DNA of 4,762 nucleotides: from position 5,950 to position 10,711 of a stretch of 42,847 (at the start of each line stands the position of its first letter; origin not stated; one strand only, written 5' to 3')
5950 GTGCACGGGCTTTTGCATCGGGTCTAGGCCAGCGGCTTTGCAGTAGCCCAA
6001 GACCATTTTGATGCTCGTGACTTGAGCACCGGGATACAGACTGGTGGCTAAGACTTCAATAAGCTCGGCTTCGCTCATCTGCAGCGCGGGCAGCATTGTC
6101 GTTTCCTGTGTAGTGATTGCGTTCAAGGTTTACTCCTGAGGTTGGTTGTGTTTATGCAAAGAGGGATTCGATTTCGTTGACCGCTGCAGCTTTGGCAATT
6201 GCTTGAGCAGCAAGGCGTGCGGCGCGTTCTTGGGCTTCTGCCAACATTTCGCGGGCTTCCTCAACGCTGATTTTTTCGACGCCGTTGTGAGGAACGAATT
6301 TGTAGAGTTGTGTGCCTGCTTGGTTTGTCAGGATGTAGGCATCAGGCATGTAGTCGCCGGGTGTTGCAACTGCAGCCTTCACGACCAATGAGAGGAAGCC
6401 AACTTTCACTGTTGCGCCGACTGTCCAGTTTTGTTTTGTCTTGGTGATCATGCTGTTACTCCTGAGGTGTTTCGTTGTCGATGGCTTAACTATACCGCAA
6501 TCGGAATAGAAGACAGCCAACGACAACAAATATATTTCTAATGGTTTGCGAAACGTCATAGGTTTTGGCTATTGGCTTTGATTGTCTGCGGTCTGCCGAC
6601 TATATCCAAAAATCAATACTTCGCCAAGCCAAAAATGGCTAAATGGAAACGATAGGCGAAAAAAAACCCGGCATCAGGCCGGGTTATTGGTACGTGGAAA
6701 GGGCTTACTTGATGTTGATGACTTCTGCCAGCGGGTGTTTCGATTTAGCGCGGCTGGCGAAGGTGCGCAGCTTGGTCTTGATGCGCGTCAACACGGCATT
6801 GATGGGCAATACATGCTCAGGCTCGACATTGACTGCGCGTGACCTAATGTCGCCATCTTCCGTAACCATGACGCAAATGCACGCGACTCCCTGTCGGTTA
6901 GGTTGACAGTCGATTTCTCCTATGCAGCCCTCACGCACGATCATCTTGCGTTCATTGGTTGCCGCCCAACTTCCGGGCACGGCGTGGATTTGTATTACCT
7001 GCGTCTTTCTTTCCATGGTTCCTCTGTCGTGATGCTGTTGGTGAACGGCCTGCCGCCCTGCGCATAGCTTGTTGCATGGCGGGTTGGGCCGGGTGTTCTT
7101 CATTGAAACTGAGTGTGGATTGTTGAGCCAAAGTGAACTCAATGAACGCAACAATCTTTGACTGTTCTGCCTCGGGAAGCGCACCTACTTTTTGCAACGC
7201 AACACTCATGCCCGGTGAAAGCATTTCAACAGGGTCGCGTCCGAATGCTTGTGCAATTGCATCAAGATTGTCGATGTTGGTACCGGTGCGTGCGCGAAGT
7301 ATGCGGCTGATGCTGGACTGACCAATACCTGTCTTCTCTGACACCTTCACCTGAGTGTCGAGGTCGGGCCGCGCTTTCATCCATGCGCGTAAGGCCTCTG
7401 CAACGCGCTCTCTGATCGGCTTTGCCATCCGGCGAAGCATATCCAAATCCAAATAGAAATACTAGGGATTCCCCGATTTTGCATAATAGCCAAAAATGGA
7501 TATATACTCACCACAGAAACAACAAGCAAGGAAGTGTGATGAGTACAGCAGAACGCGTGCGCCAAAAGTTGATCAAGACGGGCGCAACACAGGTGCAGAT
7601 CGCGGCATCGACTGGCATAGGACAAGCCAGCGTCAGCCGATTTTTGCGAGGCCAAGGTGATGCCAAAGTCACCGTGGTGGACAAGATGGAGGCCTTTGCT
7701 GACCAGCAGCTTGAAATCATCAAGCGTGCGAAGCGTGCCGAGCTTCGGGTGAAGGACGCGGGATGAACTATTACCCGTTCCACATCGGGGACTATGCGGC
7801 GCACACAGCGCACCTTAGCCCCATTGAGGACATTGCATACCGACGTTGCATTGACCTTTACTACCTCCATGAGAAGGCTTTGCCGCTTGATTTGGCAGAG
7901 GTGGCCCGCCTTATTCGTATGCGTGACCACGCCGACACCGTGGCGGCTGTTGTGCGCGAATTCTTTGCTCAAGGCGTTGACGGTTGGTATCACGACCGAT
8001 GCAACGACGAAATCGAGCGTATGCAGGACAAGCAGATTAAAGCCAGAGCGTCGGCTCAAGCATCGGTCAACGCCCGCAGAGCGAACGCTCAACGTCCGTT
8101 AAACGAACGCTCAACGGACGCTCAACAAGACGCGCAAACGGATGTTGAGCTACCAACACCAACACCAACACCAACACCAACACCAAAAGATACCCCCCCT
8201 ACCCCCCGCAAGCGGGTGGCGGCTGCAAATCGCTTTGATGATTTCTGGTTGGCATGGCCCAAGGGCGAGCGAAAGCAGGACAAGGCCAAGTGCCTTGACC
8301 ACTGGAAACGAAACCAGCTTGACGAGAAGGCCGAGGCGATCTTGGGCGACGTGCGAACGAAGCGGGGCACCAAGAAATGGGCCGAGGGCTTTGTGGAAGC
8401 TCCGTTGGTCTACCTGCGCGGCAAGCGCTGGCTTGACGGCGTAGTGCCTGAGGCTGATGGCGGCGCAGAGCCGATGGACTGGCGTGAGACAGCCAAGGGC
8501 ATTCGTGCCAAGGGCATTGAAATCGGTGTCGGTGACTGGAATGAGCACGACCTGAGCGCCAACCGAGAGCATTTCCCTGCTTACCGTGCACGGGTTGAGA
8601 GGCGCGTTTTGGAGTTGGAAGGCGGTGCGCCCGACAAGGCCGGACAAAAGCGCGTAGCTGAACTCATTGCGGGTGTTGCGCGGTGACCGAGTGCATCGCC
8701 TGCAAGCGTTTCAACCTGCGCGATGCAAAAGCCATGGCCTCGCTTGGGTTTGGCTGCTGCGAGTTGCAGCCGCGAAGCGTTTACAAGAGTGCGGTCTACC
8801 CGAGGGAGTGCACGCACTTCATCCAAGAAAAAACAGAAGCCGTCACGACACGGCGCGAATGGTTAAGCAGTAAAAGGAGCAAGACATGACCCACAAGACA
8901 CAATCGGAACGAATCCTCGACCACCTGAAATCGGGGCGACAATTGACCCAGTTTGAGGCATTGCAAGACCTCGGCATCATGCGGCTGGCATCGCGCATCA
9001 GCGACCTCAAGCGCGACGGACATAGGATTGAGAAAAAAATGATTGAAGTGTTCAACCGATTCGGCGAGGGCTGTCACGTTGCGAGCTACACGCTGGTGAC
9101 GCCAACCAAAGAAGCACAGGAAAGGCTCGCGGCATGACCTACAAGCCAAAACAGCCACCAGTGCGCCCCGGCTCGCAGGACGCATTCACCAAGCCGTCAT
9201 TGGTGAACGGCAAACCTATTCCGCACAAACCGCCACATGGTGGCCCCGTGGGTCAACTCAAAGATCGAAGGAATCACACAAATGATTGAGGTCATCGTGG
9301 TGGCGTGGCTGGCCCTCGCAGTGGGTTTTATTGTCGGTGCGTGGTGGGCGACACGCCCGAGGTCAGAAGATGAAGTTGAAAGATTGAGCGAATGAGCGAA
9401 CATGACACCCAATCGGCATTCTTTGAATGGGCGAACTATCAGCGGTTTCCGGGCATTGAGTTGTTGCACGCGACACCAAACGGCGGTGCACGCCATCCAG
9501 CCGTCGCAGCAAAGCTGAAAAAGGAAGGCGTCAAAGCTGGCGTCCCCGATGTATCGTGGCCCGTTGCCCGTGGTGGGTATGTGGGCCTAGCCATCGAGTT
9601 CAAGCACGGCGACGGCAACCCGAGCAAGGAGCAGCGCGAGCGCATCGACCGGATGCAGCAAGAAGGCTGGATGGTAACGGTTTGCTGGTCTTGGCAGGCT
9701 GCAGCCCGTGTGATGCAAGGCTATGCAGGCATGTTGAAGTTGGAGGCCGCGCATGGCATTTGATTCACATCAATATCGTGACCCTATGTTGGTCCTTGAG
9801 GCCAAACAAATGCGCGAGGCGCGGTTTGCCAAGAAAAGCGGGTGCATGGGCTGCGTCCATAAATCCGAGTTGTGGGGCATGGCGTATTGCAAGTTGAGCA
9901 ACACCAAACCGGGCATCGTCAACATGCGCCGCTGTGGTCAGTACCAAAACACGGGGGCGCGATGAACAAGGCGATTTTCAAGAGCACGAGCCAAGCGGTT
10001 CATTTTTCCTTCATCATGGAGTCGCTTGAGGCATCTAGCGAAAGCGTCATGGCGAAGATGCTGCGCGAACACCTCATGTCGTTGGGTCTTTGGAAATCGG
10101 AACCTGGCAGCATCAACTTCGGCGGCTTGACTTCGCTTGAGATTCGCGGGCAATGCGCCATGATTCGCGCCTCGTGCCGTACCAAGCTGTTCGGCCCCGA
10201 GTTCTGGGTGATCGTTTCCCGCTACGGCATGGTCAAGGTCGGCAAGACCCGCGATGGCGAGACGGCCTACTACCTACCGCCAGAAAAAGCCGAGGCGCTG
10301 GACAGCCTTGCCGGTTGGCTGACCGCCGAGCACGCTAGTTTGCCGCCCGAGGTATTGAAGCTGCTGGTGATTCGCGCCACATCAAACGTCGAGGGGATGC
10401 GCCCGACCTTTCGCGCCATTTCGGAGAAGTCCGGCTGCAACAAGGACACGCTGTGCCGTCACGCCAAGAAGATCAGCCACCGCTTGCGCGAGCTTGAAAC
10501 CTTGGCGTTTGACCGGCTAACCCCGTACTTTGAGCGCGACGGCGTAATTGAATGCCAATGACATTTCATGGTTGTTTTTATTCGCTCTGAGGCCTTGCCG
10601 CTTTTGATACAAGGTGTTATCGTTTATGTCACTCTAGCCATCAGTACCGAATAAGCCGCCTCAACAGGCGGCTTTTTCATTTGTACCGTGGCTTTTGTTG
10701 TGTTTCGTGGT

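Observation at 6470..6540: Conserved composite palindromic element upstream of leftward transcription units (S1/S2/S3)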

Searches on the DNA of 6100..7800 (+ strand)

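Call 7: search_dna_similar(query=window:6100-7800:+, collection=phages, mode=distant, max_rows=30)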
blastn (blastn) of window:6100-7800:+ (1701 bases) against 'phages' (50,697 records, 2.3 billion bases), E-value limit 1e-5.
No match.
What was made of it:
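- Tried and rejected: Nucleotide similarity to known phages: none for 6100-7800 (call 7).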

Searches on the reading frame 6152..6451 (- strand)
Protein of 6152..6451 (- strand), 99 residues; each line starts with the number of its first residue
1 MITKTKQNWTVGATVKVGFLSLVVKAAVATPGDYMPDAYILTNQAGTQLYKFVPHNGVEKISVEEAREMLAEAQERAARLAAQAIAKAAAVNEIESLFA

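Call 14: search_protein_families(library=pfam, proteins=[window:6152-6451:-], max_evalue=0.01)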
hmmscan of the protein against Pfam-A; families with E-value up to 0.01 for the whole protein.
window:6152-6451:- (99 aa): 0 families

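Call 20: find_related_loci(query=window:6152-6451:-, collection=viral_contigs, flank=3000)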
Query window:6152-6451:- (99 aa) in viral_contigs; peptide patterns used: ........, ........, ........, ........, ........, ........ (x = any residue, [..] = any of these).
85 stretches matched a pattern; 45 encode a relative of the query (tblastn E <= 1e-3); 45 distinct loci.
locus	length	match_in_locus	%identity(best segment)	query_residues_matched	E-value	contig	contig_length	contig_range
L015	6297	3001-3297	83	1-99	4e-45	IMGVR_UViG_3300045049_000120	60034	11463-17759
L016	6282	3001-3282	80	1-94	1e-43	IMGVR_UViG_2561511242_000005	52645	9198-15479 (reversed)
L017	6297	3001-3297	76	1-99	3e-43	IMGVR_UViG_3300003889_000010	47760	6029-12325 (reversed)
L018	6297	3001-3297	80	1-99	3e-43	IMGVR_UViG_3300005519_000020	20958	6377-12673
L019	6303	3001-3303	68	1-94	1e-42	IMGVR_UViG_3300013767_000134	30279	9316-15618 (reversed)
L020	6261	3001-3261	72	1-87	1e-42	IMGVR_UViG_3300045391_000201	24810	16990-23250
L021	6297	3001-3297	80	1-99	4e-42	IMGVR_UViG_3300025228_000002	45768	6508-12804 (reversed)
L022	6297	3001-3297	80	1-99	4e-42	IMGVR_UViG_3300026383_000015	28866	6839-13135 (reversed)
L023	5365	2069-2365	74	1-99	7e-42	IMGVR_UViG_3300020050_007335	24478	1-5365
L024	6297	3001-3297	75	1-99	1e-41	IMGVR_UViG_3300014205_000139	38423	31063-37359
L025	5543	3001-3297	76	1-99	2e-41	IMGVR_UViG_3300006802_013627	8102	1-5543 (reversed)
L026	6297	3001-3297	75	1-99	4e-41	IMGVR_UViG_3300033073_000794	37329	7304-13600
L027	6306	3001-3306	67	1-98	1e-40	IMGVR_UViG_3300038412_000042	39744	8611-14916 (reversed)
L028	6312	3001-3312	64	1-99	1e-39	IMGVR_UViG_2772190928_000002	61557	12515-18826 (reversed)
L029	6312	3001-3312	62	1-99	8e-39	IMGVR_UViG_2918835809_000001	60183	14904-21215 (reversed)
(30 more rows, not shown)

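Call 52: search_protein_families(library=phrogs, proteins=[window:6152-6451:-], max_evalue=0.001)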
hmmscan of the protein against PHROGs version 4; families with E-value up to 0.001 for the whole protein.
window:6152-6451:- (99 aa): 0 families

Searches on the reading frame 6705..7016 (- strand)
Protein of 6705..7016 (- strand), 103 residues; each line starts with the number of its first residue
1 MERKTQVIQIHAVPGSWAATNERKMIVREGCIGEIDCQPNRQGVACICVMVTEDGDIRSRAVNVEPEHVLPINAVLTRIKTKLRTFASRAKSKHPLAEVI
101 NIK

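Call 14: search_protein_families(library=pfam, proteins=[window:6705-7016:-], max_evalue=0.01)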
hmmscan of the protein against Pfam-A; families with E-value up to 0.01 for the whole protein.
window:6705-7016:- (103 aa): 0 families

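Call 52: search_protein_families(library=phrogs, proteins=[window:6705-7016:-], max_evalue=0.001)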
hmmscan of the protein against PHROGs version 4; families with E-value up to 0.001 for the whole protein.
window:6705-7016:- (103 aa): 1 family
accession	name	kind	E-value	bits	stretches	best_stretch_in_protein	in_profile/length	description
phrog_13549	-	unknown function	4e-05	24.7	1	20-89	22-90/148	-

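Call 59: search_solved_structures(query=window:6705-7016:-, max_evalue=1)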
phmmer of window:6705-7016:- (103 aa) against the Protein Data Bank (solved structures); distinct sequences matched with E-value up to 1: 2.
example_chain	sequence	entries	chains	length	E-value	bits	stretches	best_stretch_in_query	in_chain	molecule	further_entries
9eit_A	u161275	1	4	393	0.89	13.1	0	19-48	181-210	Neuraminidase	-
3sal_A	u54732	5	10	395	0.9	13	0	19-48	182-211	Neuraminidase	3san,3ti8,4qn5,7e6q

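Call 65: find_homologous_proteins(query=window:6705-7016:-, max_evalue=0.001)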
Query window:6705-7016:- (103 aa): 2 proteins with E <= 0.001 among 3 candidates.
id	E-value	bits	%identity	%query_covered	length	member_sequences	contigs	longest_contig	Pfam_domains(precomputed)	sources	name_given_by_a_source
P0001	1.5e-61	222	100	100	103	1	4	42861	-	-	-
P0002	1.8e-36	142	78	86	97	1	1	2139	-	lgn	-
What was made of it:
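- Tried and rejected: Homologues of gene X: only two were found (call 65) and there is no solved relative (call 59), so X could not be assessed.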

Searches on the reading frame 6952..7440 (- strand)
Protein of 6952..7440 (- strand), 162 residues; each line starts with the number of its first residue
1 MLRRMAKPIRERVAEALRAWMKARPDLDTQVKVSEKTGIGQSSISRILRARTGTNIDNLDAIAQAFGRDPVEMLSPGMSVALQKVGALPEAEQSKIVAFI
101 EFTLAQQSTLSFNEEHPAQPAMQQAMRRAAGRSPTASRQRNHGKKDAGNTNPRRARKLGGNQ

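Call 14: search_protein_families(library=pfam, proteins=[window:6952-7440:-], max_evalue=0.01)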
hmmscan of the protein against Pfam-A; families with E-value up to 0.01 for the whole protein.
window:6952-7440:- (162 aa): 5 families
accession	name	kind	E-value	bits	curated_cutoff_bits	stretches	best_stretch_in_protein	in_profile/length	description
PF01381.28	HTH_3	-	1.9e-08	34.7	23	1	29-72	11-54/55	Helix-turn-helix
PF13560.12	HTH_31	-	2.7e-05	24.8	27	1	29-73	16-61/64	Helix-turn-helix domain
PF13443.12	HTH_26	-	0.00049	20.7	22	1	32-74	15-58/63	Cro/C1-type HTH DNA-binding domain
PF12844.13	HTH_19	-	0.00084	19.6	30.2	1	29-74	14-59/64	Helix-turn-helix domain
PF04814.19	HNF-1_N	-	0.0096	16.8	29.7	0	11-56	120-161/175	Hepatocyte nuclear factor 1 (HNF-1), N terminus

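Call 52: search_protein_families(library=phrogs, proteins=[window:6952-7440:-], max_evalue=0.001)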
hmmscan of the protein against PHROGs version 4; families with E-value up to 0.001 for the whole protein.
window:6952-7440:- (162 aa): 9 families
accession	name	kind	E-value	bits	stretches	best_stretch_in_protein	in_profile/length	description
phrog_13326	-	unknown function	2.9e-16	60.9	1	21-146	1-143/151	-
phrog_4583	-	transcription regulation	6e-11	43.2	1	4-75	2-71/81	transcriptional repressor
phrog_8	-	transcription regulation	8.6e-10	39.6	1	29-120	172-260/346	transcriptional regulator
phrog_2967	-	transcription regulation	4.6e-09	37.2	1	7-107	5-109/225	transcriptional regulator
phrog_4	-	transcription regulation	2.4e-07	31.1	1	9-75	129-193/400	transcriptional repressor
phrog_3949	-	transcription regulation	1.8e-06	29.1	1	15-74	11-73/161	transcriptional repressor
phrog_19579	-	transcription regulation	4.2e-05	24.2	1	19-90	8-79/251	transcriptional regulator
phrog_1373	-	transcription regulation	0.00012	23.1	1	9-83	62-132/166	transcriptional regulator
phrog_16278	-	DNA, RNA and nucleotide metabolism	0.00044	21.7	1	16-96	3-88/170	HTH DNA binding protein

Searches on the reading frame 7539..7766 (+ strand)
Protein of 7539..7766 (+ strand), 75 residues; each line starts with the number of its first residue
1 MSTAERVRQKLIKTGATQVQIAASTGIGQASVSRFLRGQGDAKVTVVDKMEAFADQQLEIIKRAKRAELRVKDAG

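Call 14: search_protein_families(library=pfam, proteins=[window:7539-7766:+], max_evalue=0.01)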
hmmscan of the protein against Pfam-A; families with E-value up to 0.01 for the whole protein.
window:7539-7766:+ (75 aa): 3 families
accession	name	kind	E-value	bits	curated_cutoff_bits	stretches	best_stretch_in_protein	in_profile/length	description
PF01381.28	HTH_3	-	4.2e-05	23.9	23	1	8-53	2-47/55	Helix-turn-helix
PF13560.12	HTH_31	-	0.00035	21.2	27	1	13-50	12-50/64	Helix-turn-helix domain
PF14532.12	Sigma54_activ_2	-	0.003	18.2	25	1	10-73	15-77/138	Sigma-54 interaction domain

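Call 52: search_protein_families(library=phrogs, proteins=[window:7539-7766:+], max_evalue=0.001)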
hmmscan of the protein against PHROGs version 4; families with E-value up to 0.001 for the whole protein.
window:7539-7766:+ (75 aa): 9 families
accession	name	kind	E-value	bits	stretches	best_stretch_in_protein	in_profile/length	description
phrog_6831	-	transcription regulation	9.8e-10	39.3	1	7-54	10-58/68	transcriptional regulator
phrog_2328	-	transcription regulation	6.9e-06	26.9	1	4-53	17-66/128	transcriptional repressor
phrog_4779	-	transcription regulation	3e-05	25.4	1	1-55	1-57/98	transcriptional regulator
phrog_925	-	DNA, RNA and nucleotide metabolism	8.3e-05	23.3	1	2-42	4-44/67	HTH DNA binding protein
phrog_6223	-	transcription regulation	0.00014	22.8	1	10-39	9-41/73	transcriptional repressor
phrog_8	-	transcription regulation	0.00015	22.4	1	1-54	75-128/346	transcriptional regulator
phrog_2967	-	transcription regulation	0.00021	21.9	1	3-50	11-58/225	transcriptional regulator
phrog_13326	-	unknown function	0.00022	22.4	1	17-50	9-42/151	-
phrog_4583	-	transcription regulation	0.00035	21.5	1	4-44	12-52/81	transcriptional repressor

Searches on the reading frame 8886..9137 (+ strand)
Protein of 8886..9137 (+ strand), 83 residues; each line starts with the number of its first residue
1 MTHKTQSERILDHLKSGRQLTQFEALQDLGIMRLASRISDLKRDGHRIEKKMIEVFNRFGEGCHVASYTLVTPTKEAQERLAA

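Call 14: search_protein_families(library=pfam, proteins=[window:8886-9137:+], max_evalue=0.01)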
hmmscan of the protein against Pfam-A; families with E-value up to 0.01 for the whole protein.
window:8886-9137:+ (83 aa): 1 family
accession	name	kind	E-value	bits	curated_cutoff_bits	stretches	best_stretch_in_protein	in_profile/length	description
PF14090.12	HTH_39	-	6e-17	61.7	21.3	1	5-72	1-69/70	Winged helix-turn-helix domain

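Call 52: search_protein_families(library=phrogs, proteins=[window:8886-9137:+], max_evalue=0.001)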
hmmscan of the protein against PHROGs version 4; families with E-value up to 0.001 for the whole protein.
window:8886-9137:+ (83 aa): 1 family
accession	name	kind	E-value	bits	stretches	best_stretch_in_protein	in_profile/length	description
phrog_4973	-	unknown function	1.6e-21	77.8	1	2-77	65-137/149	-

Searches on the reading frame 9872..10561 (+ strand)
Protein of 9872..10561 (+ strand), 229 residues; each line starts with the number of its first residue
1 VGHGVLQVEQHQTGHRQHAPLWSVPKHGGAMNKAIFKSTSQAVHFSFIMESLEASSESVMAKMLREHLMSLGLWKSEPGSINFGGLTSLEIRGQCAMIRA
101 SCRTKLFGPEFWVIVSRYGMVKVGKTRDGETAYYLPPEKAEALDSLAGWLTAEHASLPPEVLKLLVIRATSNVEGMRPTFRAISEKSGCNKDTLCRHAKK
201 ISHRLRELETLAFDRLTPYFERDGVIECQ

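Call 14: search_protein_families(library=pfam, proteins=[window:9872-10561:+], max_evalue=0.01)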
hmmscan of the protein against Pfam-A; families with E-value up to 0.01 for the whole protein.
window:9872-10561:+ (229 aa): 0 families

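Call 52: search_protein_families(library=phrogs, proteins=[window:9872-10561:+], max_evalue=0.001)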
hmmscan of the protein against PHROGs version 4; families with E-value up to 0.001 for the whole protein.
window:9872-10561:+ (229 aa): 1 family
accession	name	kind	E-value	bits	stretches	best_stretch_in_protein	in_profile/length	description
phrog_17923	-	unknown function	3.8e-30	106.4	1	35-228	4-210/215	-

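Call 58: search_solved_structures(query=window:9872-10561:+, max_evalue=1)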
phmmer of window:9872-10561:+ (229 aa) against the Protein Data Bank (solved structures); distinct sequences matched with E-value up to 1: 0.
